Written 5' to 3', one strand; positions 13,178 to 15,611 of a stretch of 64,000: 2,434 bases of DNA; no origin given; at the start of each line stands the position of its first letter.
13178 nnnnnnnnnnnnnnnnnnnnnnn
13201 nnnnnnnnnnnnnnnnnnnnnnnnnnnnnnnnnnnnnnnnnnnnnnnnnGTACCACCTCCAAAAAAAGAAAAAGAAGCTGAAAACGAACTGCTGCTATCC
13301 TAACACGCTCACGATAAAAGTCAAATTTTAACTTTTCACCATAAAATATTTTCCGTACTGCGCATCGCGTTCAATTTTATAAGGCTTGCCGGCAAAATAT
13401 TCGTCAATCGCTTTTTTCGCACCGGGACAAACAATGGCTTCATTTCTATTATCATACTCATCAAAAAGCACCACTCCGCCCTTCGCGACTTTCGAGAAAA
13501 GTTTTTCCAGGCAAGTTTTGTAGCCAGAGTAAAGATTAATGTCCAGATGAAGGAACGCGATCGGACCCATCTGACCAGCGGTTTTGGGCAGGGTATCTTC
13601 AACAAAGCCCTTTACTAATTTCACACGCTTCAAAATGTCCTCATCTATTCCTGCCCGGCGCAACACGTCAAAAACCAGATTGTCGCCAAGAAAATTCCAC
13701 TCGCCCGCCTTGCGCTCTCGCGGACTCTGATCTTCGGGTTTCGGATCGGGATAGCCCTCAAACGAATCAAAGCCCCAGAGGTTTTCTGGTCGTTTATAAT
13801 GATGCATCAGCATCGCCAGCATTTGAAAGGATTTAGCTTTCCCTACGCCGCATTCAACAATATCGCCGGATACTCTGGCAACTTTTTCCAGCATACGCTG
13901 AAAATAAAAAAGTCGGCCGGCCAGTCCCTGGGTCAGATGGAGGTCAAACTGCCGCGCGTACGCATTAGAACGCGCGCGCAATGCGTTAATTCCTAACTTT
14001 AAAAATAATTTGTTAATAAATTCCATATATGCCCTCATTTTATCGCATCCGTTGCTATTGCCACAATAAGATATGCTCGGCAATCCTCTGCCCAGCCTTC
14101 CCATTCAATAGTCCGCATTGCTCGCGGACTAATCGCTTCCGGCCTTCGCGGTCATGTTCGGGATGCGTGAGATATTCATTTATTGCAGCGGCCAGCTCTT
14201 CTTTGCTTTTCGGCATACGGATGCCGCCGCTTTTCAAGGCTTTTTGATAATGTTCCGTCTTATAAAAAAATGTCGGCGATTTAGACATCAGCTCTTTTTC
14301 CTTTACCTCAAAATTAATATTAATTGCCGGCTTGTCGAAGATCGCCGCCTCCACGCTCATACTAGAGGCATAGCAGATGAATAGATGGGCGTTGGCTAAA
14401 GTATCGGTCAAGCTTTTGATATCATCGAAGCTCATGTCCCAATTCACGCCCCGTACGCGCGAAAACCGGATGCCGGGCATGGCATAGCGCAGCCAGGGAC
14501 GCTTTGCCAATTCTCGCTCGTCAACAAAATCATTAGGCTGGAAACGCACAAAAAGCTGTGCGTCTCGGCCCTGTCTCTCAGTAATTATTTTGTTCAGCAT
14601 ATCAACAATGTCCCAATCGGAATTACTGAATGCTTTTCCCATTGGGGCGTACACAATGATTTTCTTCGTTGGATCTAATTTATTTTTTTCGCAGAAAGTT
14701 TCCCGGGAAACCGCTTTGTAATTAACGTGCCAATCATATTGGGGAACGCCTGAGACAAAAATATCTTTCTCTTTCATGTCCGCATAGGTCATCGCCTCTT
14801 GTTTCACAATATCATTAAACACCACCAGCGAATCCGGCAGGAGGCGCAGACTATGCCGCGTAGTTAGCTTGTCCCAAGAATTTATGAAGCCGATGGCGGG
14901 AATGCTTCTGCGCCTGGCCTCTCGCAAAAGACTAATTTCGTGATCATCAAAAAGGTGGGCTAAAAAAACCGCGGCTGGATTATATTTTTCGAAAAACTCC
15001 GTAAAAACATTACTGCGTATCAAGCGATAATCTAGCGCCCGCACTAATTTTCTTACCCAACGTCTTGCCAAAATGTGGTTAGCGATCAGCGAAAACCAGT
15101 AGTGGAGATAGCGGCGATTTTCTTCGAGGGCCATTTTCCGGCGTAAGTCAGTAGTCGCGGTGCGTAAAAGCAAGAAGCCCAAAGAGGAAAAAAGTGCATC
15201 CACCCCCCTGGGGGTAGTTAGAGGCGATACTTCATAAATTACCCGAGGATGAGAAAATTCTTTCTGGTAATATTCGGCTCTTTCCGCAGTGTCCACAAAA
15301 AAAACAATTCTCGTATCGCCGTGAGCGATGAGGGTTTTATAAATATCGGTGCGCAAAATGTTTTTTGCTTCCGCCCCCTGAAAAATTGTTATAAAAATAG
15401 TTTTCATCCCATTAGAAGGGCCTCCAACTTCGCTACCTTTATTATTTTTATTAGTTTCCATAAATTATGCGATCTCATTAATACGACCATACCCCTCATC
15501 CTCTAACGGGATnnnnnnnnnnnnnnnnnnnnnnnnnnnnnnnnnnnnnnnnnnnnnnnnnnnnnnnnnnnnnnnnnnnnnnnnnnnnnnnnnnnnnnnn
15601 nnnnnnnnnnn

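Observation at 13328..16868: Expanded family of ~450-aa TagF-like GT-B transferases (five paralogs plus one divergent) paired with methyltransferases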

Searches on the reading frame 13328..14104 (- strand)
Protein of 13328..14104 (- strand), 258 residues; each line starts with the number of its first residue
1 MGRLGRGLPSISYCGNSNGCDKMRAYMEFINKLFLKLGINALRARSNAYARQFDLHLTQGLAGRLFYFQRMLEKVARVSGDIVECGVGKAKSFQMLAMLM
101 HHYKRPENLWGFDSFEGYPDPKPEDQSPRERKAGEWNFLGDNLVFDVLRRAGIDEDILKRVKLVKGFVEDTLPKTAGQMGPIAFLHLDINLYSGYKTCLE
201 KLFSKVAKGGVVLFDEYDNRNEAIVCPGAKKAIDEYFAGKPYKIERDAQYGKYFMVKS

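Call 3: search_protein_families(library=pfam, proteins=[window:13328-14104:-], max_evalue=0.01)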
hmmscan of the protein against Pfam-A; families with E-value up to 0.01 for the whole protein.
window:13328-14104:- (258 aa): 2 families
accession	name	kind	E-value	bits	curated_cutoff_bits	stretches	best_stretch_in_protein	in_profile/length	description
PF05711.17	TylF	-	5e-25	88.7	23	1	64-221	75-233/264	Macrocin-O-methyltransferase (TylF)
PF13578.12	Methyltransf_24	-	6.5e-09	37.1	26.3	1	83-217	1-105/105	Methyltransferase domain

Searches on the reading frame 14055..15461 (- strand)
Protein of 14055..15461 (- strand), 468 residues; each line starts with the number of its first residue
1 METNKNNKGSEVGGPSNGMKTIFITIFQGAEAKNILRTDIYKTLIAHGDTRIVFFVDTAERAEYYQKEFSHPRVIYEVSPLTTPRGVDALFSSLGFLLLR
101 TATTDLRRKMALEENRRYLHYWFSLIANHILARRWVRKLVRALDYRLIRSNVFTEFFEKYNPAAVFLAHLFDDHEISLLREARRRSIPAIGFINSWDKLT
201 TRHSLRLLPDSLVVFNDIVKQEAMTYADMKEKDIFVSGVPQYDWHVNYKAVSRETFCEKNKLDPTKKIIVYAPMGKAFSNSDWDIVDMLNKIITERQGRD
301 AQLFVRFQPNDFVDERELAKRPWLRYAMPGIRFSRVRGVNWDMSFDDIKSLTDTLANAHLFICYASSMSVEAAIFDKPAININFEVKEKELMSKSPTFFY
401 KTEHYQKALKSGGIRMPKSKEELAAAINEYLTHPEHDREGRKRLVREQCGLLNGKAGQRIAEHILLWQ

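Call 3: search_protein_families(library=pfam, proteins=[window:14055-15461:-], max_evalue=0.01)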
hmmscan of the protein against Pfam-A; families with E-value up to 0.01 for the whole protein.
window:14055-15461:- (468 aa): 1 family
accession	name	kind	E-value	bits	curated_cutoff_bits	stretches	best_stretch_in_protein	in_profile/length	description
PF04464.20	Glyphos_transf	-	1.8e-06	27.6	22.1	1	212-465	138-366/367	CDP-Glycerol:Poly(glycerophosphate) glycerophosphotransferase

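Call 11: search_protein_families(library=ncbifam, proteins=[window:14055-15461:-], max_evalue=0.01)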
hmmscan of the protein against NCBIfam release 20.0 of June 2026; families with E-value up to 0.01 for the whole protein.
window:14055-15461:- (468 aa): 1 family
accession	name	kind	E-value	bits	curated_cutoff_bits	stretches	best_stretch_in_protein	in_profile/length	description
NF046086.1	BFO_1060_trans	domain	1.9e-16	60.2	200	2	142-282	26-178/365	BFO_1060 family glycosyltransferase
